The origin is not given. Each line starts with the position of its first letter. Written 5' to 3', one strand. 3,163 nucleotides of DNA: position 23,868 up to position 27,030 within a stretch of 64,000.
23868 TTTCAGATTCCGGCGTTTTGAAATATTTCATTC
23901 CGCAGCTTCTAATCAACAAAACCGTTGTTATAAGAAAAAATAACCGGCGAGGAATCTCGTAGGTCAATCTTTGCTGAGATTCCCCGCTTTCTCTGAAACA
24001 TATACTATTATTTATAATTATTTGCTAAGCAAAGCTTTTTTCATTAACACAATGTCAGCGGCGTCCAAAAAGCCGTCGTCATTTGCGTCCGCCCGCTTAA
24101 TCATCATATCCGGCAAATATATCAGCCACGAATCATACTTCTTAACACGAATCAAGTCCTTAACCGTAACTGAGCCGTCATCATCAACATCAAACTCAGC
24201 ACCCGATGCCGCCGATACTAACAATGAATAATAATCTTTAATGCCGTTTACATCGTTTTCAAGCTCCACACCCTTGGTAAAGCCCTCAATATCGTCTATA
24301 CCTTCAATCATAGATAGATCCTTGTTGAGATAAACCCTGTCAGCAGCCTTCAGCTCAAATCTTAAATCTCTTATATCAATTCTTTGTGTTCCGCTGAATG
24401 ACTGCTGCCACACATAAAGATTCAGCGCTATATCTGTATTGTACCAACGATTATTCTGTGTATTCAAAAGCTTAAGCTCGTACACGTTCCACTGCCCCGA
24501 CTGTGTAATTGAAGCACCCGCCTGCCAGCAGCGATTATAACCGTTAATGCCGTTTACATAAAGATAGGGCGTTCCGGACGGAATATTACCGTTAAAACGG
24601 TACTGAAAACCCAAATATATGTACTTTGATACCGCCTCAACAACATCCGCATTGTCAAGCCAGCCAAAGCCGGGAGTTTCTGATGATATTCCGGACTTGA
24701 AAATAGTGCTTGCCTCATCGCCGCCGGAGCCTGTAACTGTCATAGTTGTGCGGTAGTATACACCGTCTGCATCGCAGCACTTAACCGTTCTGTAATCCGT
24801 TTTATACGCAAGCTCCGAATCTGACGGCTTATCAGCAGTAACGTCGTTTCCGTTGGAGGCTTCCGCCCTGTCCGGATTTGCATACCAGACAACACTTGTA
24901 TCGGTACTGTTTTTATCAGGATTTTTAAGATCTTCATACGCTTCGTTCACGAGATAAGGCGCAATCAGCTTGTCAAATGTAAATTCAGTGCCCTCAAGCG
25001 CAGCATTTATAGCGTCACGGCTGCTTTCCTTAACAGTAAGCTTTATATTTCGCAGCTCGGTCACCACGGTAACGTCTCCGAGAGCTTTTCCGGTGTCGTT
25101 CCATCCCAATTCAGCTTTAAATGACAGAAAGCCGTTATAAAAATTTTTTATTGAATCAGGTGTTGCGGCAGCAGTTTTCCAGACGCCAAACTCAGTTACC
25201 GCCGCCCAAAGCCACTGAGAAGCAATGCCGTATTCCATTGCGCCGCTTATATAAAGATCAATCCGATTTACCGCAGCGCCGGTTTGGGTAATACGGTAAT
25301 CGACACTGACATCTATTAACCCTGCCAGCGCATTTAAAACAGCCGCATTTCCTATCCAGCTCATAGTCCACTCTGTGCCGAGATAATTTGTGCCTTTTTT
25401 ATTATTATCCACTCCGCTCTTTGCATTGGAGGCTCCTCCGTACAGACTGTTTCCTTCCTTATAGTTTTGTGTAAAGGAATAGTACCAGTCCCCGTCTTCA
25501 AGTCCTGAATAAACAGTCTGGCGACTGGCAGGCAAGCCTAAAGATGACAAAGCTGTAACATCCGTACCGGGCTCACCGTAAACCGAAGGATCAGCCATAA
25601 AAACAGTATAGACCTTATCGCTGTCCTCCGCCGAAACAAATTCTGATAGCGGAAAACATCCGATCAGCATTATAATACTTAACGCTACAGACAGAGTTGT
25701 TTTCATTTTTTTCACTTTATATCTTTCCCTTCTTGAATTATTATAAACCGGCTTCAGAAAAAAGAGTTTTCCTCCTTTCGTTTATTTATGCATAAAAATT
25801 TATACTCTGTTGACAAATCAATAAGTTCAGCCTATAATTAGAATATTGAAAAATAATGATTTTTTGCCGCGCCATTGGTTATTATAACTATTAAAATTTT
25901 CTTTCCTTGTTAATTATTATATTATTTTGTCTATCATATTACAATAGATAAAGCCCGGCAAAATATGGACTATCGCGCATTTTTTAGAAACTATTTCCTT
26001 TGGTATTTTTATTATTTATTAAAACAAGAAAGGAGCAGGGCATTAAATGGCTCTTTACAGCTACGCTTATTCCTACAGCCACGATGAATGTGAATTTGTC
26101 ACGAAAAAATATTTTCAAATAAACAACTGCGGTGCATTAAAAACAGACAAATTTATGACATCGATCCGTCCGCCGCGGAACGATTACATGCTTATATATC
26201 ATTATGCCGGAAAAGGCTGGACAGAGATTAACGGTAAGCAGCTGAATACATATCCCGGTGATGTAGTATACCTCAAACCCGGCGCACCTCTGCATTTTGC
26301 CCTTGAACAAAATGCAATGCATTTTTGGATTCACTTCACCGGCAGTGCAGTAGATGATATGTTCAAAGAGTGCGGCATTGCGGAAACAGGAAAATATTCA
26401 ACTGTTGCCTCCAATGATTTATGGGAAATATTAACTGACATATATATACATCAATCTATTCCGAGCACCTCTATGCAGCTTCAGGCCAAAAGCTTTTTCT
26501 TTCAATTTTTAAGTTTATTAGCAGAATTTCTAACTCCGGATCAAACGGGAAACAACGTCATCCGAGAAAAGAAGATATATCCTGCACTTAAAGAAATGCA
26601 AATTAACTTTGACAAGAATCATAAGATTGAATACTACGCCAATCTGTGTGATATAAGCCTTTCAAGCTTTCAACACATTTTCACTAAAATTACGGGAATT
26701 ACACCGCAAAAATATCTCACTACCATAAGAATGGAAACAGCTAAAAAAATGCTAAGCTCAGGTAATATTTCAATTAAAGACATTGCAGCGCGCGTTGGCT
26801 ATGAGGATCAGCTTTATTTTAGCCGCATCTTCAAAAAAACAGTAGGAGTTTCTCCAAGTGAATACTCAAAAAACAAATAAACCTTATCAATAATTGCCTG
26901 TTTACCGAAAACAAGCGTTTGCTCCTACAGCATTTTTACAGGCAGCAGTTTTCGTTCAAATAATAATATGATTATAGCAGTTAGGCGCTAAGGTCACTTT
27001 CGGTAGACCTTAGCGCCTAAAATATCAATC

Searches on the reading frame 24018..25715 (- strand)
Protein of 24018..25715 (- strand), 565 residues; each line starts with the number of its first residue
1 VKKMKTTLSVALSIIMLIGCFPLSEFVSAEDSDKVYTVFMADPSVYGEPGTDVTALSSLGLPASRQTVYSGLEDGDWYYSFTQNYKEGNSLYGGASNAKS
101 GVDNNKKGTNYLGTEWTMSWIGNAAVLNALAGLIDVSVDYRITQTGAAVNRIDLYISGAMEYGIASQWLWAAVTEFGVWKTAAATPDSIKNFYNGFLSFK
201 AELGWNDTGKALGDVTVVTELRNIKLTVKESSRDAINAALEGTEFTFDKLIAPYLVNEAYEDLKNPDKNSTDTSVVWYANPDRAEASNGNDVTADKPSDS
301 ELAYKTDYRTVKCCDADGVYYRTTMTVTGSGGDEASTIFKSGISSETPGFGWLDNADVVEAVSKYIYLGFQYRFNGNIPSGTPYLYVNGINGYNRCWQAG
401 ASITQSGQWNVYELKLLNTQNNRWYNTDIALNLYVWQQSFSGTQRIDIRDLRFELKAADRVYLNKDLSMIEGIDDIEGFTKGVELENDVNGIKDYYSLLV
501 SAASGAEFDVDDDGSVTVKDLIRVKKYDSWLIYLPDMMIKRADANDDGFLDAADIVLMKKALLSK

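Call 7: search_protein_families(library=pfam, proteins=[window:24018-25715:-], max_evalue=0.01)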
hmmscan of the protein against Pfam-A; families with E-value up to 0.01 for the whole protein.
window:24018-25715:- (565 aa): 3 families
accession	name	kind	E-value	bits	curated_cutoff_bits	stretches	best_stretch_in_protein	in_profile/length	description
PF00404.24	Dockerin_1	-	2e-07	31.5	22.9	1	508-563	2-57/57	Dockerin type I domain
PF13405.12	EF-hand_6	-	0.0036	17.4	25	0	507-523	8-24/30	EF-hand domain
PF00036.39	EF-hand_1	-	0.0054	16.6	25.4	0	536-558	3-25/29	EF hand domain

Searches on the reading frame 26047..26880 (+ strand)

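Call 84: search_protein_families(library=pfam, proteins=[window:26047-26880:+], max_evalue=0.001)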
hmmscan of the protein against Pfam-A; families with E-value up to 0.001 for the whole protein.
window:26047-26880:+ (277 aa): 3 families
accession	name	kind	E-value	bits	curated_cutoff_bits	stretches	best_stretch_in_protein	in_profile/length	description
PF12833.13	HTH_18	-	5.9e-23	81.4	33.6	1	198-275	2-79/80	Helix-turn-helix domain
PF00165.29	HTH_AraC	-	1.4e-18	66.9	26.6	1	238-273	6-40/42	Bacterial regulatory helix-turn-helix proteins, AraC family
PF02311.25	AraC_binding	-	3.1e-08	33.9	21.1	1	45-120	22-100/135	AraC-like ligand binding domain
